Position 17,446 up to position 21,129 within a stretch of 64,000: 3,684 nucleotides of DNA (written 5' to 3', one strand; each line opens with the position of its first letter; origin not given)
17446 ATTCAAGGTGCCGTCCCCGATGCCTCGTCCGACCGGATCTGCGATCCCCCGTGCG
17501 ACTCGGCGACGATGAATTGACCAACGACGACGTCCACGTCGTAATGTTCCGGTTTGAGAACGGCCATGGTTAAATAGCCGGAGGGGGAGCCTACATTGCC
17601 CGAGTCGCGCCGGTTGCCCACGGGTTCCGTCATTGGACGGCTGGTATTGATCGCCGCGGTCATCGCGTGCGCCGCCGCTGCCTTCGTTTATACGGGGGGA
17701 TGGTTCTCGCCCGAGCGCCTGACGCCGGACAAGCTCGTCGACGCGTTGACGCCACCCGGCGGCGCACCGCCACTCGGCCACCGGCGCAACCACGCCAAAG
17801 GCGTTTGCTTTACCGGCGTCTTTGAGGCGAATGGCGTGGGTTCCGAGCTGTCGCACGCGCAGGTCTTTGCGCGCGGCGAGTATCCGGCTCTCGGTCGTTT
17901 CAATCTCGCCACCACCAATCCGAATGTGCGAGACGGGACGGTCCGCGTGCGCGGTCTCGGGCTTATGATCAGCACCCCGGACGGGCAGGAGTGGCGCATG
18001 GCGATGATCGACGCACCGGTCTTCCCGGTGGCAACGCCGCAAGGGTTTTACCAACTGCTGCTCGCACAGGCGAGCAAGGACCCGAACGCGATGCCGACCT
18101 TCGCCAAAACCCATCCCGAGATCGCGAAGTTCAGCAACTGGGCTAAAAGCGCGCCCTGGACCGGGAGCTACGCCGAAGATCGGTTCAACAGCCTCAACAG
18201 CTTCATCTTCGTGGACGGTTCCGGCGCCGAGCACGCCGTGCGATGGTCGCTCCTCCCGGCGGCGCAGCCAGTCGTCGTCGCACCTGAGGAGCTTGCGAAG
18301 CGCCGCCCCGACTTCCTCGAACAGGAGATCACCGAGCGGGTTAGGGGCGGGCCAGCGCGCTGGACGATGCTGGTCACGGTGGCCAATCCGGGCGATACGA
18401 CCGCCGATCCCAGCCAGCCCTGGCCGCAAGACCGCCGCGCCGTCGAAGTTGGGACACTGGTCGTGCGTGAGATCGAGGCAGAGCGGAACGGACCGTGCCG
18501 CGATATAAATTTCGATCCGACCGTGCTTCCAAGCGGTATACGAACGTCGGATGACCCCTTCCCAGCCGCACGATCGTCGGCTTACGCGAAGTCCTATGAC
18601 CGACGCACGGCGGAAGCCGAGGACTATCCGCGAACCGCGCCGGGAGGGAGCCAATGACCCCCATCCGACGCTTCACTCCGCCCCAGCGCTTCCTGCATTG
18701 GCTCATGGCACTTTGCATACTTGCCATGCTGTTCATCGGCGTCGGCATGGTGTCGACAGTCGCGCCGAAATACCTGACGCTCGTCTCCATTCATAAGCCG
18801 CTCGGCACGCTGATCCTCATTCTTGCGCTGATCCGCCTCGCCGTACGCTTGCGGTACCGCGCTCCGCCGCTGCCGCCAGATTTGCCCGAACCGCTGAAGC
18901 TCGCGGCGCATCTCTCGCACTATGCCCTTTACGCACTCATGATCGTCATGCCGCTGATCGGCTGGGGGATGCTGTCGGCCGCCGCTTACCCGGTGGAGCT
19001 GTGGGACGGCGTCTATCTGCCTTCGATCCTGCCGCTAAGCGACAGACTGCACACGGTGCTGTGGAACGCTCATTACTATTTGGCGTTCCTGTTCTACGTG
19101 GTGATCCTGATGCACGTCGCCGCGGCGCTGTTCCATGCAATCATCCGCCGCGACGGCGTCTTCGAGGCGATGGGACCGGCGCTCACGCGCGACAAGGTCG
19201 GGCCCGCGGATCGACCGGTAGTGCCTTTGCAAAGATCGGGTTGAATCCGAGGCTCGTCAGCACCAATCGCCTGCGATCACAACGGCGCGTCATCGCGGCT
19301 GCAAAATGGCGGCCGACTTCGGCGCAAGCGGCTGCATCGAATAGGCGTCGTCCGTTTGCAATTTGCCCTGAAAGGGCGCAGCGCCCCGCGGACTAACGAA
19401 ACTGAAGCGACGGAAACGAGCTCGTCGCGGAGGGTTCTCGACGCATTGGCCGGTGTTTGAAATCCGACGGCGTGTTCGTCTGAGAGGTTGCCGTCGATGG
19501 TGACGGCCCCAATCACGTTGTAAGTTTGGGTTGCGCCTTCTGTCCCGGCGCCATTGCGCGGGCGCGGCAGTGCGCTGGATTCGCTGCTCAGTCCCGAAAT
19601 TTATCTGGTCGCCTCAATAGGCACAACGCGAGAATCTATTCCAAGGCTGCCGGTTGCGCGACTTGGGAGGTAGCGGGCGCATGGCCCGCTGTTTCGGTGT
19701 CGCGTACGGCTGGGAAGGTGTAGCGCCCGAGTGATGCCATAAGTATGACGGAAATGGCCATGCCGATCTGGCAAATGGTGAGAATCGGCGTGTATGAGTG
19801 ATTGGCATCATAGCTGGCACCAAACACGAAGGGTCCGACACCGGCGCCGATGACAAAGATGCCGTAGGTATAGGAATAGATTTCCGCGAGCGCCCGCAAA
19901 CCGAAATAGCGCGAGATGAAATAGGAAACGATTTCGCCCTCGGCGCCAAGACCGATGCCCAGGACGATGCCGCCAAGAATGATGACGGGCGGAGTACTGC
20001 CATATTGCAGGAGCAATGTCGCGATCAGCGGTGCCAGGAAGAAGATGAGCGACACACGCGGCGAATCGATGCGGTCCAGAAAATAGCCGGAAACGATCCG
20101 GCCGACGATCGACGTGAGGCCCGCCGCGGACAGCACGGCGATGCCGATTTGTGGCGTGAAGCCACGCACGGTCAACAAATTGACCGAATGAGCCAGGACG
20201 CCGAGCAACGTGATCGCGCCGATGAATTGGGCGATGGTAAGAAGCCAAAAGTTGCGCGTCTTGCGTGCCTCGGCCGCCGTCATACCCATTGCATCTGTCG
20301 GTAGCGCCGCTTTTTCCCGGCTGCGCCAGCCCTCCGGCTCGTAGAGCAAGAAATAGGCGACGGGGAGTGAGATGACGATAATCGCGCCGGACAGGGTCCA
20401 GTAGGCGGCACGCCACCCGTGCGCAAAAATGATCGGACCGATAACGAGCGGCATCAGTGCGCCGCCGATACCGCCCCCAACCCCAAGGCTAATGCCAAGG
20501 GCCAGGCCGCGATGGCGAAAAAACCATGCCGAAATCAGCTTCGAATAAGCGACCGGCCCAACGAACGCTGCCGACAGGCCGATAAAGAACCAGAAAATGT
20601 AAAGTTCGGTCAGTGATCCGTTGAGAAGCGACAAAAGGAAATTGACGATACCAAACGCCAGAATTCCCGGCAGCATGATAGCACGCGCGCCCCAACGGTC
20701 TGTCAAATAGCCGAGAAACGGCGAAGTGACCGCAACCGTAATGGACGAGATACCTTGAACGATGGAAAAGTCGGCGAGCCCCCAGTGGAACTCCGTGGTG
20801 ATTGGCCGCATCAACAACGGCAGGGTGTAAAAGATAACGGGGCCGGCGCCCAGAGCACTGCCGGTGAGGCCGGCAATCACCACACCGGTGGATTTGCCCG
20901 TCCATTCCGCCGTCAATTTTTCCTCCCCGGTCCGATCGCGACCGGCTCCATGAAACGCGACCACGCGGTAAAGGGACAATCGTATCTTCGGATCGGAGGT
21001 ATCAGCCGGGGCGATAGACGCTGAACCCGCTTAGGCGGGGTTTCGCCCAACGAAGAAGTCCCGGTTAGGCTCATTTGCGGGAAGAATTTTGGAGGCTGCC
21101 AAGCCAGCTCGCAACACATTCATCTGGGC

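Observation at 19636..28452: LysR-centred divergent cluster mixing aromatic ring-cleavage genes with OCD and DHDPS-family genes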

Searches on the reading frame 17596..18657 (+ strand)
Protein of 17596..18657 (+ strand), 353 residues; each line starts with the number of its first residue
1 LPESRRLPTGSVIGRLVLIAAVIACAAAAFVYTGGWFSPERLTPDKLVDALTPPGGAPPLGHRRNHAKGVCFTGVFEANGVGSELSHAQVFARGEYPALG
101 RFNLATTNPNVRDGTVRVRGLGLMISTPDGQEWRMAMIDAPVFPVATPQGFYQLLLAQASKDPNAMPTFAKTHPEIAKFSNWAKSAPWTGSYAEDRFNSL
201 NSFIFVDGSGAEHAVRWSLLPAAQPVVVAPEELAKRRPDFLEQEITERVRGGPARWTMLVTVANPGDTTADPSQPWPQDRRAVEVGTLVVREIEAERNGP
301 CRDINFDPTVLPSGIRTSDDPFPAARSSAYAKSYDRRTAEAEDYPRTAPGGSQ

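Call 67: search_protein_families(library=pfam, proteins=[window:17596-18657:+], max_evalue=0.001)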
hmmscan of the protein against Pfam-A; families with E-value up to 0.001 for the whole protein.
window:17596-18657:+ (353 aa): 1 family
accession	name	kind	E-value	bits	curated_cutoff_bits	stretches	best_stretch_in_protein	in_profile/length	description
PF00199.24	Catalase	-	1.5e-15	57.7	25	1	63-338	45-339/383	Catalase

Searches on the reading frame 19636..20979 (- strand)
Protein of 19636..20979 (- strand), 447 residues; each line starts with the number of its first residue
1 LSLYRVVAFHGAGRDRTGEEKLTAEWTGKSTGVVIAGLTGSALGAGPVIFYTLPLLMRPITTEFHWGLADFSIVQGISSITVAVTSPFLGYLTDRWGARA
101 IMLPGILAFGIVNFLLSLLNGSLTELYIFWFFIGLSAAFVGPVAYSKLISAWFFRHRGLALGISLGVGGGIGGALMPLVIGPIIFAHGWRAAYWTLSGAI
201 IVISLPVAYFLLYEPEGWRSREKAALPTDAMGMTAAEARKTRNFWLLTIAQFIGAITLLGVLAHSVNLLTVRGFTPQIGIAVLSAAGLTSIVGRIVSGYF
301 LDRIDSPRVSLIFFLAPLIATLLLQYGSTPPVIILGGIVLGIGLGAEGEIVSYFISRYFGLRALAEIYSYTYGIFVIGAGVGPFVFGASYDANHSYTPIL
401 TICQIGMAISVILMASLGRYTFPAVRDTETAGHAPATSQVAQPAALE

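Call 3: search_protein_families(library=pfam, proteins=[window:19636-20979:-], max_evalue=0.01)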
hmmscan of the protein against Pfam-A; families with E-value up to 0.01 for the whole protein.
window:19636-20979:- (447 aa): 1 family
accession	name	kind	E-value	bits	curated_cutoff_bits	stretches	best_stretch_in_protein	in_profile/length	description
PF07690.21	MFS_1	-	2.4e-35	122.5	33.4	1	53-383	15-347/347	Major Facilitator Superfamily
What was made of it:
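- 19636..20979 (-): MFS transporter, the last gene of the leftward operon. The likely start is the TTG at 20916 (426 aa, as in homologues). It most resembles lactate and oxalate/formate-type acid carriers. PF07690, E 2e-35 (call 3).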

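Call 4: search_protein_families(library=ncbifam, proteins=[window:19636-20979:-], max_evalue=0.01)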
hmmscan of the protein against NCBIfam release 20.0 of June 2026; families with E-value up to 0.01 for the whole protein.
window:19636-20979:- (447 aa): 13 families
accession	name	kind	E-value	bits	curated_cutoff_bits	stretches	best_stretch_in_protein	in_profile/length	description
NF049980.1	SfMCT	equivalog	2.9e-37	128.2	320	1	49-404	17-376/378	L-lactate MFS transporter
NF038246.1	bile_salt_MFS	equivalog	2e-25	89.5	400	1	54-415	26-403/408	conjugated bile salt MFS transporter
TIGR00881.1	2A0104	subfamily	6.6e-17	61.6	407.75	1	58-334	19-314/379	phosphoglycerate transporter protein PgtP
TIGR00890.1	2A0111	subfamily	2.4e-15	56.4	374.85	1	48-413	17-377/377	oxalate/formate antiport family MFS transporter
TIGR04259.1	oxa_formateAnti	equivalog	8.9e-15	54.4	335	1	49-403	18-377/405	oxalate/formate MFS antiporter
NF008661.1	PRK11663.1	subfamily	2e-10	40.3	564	1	64-217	60-211/439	MFS transporter family glucose-6-phosphate receptor UhpC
TIGR00880.1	2_A_01_02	superfamily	5e-09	36.4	131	1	79-205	8-132/141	multidrug resistance protein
TIGR00895.1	2A0115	subfamily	8.5e-09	34.8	418.55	1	78-223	61-203/398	aromatic acid/H+ symport family MFS transporter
TIGR00886.1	2A0108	subfamily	1.2e-08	34.5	311.7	1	51-215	18-192/368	NarK family nitrate/nitrite MFS transporter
NF008586.0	PRK11551.1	equivalog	7.9e-08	31.7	410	1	60-396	41-374/406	3-(3-hydroxy-phenyl)propionate transporter MhpT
NF007372.0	PRK09874.1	equivalog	1.3e-05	24.5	571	1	38-404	25-384/408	multidrug efflux MFS transporter MdtG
NF033733.1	MFS_ArsK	equivalog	2.2e-05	23.5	400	1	37-416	9-383/388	arsenite efflux MFS transporter ArsK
NF000218.1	FexA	exception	0.0062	15.2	900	1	69-139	315-383/475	chloramphenicol/florfenicol efflux MFS transporter FexA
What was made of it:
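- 19636..20979 (-): All NCBIfam hits fall below their cutoffs (call 4).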
